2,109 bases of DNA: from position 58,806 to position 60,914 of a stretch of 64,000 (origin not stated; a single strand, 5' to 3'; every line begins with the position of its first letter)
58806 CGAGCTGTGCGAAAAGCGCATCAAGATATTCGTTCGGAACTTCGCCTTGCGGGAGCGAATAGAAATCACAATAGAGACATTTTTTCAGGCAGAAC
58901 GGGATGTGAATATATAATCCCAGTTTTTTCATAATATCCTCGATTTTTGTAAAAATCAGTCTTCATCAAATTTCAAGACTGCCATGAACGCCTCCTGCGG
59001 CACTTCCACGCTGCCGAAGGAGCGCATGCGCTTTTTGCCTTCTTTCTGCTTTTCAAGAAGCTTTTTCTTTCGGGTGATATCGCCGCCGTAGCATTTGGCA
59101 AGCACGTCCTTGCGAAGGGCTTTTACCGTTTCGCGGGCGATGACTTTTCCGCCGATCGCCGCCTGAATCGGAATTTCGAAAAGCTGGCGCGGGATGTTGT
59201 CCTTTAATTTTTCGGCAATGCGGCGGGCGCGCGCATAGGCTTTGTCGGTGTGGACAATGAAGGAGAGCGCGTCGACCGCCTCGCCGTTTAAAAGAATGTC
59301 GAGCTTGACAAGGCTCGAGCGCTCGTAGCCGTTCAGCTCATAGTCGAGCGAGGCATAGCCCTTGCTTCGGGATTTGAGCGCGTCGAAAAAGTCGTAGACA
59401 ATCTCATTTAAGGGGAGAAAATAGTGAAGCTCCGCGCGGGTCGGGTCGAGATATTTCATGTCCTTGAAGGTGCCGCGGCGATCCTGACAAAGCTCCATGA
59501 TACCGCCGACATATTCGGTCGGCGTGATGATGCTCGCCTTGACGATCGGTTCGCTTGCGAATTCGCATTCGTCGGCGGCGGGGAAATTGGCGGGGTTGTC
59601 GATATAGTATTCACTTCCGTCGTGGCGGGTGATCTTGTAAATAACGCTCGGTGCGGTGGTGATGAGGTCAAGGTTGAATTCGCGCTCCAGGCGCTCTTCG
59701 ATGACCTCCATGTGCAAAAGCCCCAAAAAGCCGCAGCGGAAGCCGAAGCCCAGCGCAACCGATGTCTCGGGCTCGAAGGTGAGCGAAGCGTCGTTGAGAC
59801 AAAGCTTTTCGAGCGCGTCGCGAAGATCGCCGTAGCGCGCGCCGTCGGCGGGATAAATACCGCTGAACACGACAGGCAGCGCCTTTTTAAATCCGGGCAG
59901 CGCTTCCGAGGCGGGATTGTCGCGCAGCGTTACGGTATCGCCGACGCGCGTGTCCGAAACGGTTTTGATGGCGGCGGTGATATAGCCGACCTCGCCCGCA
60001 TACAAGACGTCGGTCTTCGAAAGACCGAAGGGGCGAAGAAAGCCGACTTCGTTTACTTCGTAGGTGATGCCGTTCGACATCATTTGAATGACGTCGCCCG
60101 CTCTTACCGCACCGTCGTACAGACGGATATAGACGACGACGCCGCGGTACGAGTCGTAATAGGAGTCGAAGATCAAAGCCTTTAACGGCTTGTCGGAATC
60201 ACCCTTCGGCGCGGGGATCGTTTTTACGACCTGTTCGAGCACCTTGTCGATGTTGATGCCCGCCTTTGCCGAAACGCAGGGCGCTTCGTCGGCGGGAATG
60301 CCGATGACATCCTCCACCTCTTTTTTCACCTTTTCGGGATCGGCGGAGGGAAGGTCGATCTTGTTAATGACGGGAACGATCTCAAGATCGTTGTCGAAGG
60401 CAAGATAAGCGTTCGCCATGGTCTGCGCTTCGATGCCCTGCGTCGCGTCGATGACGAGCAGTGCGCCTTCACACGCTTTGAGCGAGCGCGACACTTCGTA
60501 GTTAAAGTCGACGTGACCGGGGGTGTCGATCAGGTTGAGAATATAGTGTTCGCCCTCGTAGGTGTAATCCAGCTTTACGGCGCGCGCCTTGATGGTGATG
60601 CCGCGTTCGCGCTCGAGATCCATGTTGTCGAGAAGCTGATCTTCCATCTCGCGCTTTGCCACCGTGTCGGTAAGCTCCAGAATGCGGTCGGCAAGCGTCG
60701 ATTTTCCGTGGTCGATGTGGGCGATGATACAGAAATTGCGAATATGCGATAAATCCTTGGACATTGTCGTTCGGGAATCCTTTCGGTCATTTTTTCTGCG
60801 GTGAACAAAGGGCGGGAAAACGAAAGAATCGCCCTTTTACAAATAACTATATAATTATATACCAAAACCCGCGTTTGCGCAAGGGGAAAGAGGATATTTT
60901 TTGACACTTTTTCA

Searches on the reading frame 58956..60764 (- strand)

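Call 99: search_protein_families(library=pfam, proteins=[window:58956-60764:-], max_evalue=0.00001)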
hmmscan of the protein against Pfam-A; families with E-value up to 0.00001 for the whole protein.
window:58956-60764:- (602 aa): 4 families
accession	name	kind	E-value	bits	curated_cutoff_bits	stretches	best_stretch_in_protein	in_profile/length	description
PF00009.33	GTP_EFTU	-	1.8e-55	187.9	26.5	1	7-184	2-187/188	Elongation factor Tu GTP binding domain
PF06421.17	LepA_C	-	1e-51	173.9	29.7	1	492-598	1-107/107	GTP-binding protein LepA C-terminus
PF00679.30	EFG_C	-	1.8e-21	76.4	27.9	1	405-489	4-87/89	Elongation factor G C-terminus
PF03144.31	GTP_EFTU_D2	-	8.3e-10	39.4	30.3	1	208-279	1-73/73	Elongation factor Tu domain 2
